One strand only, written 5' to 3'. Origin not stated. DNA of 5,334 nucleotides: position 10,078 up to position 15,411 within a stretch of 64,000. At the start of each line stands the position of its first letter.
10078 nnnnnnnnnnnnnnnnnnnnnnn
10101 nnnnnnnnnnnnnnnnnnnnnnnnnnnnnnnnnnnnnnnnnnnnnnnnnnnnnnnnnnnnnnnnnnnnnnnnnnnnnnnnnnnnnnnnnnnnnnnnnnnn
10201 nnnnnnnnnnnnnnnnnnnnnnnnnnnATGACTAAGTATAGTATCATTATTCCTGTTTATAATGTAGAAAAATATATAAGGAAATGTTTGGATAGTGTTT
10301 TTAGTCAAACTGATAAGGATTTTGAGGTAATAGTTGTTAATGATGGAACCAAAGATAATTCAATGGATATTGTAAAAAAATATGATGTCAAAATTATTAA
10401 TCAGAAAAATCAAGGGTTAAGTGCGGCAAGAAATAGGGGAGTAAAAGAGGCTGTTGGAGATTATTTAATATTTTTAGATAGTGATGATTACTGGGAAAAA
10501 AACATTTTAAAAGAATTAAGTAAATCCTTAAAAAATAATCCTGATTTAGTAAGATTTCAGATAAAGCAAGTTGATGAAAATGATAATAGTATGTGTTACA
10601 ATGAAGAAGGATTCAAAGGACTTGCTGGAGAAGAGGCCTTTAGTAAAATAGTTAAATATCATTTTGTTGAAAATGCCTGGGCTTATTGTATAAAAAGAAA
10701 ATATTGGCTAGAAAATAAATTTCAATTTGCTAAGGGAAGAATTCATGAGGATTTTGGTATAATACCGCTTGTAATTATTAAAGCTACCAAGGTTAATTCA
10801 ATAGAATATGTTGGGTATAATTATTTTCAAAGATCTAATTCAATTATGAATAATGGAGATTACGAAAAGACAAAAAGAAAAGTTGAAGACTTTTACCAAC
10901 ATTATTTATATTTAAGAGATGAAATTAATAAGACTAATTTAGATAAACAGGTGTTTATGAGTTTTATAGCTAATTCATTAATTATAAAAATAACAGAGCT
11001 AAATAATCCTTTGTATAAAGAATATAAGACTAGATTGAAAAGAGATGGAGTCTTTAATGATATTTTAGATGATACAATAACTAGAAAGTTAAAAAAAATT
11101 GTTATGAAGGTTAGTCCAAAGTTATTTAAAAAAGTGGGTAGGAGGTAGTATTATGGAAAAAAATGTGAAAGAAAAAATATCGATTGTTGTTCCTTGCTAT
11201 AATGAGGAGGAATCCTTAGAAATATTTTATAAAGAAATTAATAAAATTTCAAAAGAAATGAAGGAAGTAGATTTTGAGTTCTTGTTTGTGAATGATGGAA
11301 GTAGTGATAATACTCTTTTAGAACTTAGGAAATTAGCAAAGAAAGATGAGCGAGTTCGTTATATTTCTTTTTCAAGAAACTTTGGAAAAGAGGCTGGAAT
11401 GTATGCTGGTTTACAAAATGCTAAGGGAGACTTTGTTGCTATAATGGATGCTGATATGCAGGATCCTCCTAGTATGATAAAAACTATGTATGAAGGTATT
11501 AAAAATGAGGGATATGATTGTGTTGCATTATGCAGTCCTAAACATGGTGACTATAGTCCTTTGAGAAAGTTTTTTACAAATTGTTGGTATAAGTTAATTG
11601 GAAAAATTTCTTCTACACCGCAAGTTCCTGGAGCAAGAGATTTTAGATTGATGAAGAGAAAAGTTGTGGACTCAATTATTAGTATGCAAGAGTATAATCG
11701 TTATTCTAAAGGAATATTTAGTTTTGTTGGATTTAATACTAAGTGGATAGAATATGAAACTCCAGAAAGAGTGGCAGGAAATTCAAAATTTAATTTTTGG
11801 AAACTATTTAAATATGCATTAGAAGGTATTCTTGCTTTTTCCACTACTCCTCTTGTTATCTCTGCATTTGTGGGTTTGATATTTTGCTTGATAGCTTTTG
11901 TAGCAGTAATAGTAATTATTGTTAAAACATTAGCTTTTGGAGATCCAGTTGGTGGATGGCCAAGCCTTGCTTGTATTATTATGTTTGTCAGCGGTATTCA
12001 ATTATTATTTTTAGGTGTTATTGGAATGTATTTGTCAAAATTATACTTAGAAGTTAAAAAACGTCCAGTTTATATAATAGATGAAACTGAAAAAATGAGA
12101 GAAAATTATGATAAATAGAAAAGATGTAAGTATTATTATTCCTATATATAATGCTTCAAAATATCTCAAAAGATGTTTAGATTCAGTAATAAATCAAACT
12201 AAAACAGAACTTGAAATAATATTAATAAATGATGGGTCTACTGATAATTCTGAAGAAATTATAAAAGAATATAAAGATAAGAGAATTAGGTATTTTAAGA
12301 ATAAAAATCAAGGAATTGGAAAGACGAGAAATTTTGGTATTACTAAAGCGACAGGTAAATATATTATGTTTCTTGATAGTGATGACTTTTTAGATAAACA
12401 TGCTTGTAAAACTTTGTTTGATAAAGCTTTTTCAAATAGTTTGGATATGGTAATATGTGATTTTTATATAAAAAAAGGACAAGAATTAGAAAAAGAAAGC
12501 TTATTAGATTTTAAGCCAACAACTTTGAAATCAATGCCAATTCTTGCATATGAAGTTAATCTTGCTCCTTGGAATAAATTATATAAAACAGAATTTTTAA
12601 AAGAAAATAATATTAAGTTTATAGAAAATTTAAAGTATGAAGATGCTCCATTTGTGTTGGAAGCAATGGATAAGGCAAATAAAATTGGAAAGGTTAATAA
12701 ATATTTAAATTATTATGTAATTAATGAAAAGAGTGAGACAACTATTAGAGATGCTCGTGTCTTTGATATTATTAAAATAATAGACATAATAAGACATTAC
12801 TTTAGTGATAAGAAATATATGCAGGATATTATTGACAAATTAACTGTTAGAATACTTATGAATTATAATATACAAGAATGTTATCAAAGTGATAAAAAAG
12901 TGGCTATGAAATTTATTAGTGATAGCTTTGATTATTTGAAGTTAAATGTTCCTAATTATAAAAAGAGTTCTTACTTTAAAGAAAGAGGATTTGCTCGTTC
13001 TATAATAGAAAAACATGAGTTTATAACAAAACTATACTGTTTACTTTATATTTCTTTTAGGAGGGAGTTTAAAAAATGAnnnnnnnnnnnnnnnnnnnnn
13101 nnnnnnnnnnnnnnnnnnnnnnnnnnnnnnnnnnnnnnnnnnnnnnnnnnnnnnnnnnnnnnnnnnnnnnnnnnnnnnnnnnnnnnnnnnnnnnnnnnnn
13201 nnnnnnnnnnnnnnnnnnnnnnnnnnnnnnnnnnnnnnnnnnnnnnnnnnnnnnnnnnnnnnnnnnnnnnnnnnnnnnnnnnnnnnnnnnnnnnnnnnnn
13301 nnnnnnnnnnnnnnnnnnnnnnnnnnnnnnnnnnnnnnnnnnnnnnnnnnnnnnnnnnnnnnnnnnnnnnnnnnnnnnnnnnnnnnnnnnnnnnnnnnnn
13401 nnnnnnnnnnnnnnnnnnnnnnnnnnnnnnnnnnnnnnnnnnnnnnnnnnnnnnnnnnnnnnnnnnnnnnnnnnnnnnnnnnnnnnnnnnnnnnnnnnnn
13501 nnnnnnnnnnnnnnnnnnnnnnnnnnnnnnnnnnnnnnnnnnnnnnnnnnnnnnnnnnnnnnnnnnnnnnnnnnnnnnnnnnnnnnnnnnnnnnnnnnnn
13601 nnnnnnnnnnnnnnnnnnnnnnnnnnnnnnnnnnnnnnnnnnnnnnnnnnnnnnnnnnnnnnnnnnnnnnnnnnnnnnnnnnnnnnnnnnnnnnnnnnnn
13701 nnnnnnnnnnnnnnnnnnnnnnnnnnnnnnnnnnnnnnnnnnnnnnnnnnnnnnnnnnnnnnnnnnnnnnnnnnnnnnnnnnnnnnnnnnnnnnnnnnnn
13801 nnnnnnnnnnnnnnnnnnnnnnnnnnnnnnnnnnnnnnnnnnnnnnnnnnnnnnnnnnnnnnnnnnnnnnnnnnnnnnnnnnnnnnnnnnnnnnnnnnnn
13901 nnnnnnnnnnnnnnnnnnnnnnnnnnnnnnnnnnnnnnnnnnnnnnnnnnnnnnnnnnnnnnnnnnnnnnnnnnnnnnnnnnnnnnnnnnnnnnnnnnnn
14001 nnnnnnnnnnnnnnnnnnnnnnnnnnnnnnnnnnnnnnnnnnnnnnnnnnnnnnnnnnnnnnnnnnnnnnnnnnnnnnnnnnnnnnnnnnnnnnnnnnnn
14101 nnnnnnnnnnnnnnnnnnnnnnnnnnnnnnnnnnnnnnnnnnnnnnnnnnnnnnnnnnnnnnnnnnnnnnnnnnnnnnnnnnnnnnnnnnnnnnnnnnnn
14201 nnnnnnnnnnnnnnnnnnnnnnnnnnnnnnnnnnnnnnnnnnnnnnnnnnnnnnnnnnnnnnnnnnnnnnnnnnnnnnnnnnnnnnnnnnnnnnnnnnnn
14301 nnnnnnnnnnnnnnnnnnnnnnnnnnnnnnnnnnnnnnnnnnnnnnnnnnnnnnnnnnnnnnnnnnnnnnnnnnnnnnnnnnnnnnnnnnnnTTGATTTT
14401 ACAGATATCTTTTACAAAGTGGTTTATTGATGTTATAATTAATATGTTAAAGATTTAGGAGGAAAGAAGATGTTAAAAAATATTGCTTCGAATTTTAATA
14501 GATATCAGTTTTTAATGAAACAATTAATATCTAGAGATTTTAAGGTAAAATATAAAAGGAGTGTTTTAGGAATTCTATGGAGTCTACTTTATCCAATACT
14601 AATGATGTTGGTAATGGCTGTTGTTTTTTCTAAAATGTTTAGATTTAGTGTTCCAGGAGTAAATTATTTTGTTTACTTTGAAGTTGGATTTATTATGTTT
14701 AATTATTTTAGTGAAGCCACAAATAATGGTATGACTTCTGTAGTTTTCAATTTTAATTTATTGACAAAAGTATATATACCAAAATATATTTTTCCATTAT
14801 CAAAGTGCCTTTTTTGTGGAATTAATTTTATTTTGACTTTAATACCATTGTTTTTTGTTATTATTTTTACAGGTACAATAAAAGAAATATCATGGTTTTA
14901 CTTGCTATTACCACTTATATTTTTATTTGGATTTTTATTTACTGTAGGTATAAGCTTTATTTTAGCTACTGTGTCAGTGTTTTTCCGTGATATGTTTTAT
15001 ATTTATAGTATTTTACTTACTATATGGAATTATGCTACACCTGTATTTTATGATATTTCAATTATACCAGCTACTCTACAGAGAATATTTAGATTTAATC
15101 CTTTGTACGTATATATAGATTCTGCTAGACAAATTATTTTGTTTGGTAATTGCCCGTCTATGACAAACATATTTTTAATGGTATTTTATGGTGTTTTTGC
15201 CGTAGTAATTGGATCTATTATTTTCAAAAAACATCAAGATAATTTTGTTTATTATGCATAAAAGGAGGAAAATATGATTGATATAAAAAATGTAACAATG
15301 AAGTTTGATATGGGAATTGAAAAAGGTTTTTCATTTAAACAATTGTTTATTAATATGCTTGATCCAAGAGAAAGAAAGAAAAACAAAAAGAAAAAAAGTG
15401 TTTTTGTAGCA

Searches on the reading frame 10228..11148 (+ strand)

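Call 39: search_protein_families(library=pfam, proteins=[window:10228-11148:+], max_evalue=0.0001)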
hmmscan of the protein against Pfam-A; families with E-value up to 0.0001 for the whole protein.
window:10228-11148:+ (306 aa): 3 families
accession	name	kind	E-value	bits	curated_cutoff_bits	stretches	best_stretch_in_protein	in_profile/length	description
PF00535.33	Glycos_transf_2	-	2.9e-36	125.4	23.3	1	5-124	1-127/168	Glycosyl transferase family 2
PF10111.15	Glyco_tranf_2_2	-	1.8e-14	54.4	27.3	1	5-161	1-176/276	Glycosyltransferase like family 2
PF13641.12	Glyco_tranf_2_3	-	1.4e-08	35.5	27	1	4-115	3-124/230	Glycosyltransferase like family 2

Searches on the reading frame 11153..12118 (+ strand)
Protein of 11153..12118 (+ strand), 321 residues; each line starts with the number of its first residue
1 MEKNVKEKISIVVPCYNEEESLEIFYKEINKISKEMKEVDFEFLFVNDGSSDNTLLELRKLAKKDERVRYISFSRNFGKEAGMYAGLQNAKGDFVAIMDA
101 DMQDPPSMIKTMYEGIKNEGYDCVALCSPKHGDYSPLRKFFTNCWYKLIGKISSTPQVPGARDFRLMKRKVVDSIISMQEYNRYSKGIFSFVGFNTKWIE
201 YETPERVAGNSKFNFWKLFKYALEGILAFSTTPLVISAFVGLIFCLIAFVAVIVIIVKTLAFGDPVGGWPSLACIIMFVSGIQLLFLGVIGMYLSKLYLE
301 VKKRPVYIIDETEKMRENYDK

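Call 40: search_protein_families(library=pfam, proteins=[window:11153-12118:+], max_evalue=0.0001)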
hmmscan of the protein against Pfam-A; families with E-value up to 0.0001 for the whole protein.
window:11153-12118:+ (321 aa): 3 families
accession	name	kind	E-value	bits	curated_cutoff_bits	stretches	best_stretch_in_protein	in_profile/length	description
PF00535.33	Glycos_transf_2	-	7.2e-32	111.1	23.3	1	10-173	1-165/168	Glycosyl transferase family 2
PF13641.12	Glyco_tranf_2_3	-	3e-09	37.7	27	1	9-147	3-137/230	Glycosyltransferase like family 2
PF10111.15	Glyco_tranf_2_2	-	1.3e-07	31.8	27.3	1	10-112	1-102/276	Glycosyltransferase like family 2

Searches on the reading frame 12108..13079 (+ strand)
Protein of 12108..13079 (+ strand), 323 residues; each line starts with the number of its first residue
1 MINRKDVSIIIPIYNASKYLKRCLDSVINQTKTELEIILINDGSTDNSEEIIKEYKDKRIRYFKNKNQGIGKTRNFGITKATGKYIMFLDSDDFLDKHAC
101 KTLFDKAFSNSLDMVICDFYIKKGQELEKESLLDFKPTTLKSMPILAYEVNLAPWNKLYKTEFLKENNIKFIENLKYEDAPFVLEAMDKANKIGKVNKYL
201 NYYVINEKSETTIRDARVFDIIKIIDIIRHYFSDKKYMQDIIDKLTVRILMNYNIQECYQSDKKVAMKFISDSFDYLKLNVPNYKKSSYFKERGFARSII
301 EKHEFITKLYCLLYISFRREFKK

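Call 40: search_protein_families(library=pfam, proteins=[window:12108-13079:+], max_evalue=0.0001)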
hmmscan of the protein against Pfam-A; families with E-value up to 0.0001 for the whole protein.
window:12108-13079:+ (323 aa): 4 families
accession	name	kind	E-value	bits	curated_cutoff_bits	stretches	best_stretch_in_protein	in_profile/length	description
PF00535.33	Glycos_transf_2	-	9.3e-40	136.7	23.3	1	8-135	1-131/168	Glycosyl transferase family 2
PF10111.15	Glyco_tranf_2_2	-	9.4e-13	48.7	27.3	1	8-99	1-98/276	Glycosyltransferase like family 2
PF13641.12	Glyco_tranf_2_3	-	6e-10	40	27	1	6-125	2-129/230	Glycosyltransferase like family 2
PF13704.12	Glyco_tranf_2_4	-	3.4e-05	24.7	27.5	1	16-100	3-89/98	Glycosyl transferase family 2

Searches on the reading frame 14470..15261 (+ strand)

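Call 40: search_protein_families(library=pfam, proteins=[window:14470-15261:+], max_evalue=0.0001)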
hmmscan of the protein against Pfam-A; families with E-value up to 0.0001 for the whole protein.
window:14470-15261:+ (263 aa): 1 family
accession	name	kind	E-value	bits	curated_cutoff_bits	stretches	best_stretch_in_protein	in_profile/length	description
PF01061.29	ABC2_membrane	-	2.8e-15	56.9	26.9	1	17-223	4-210/211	ABC-2 type transporter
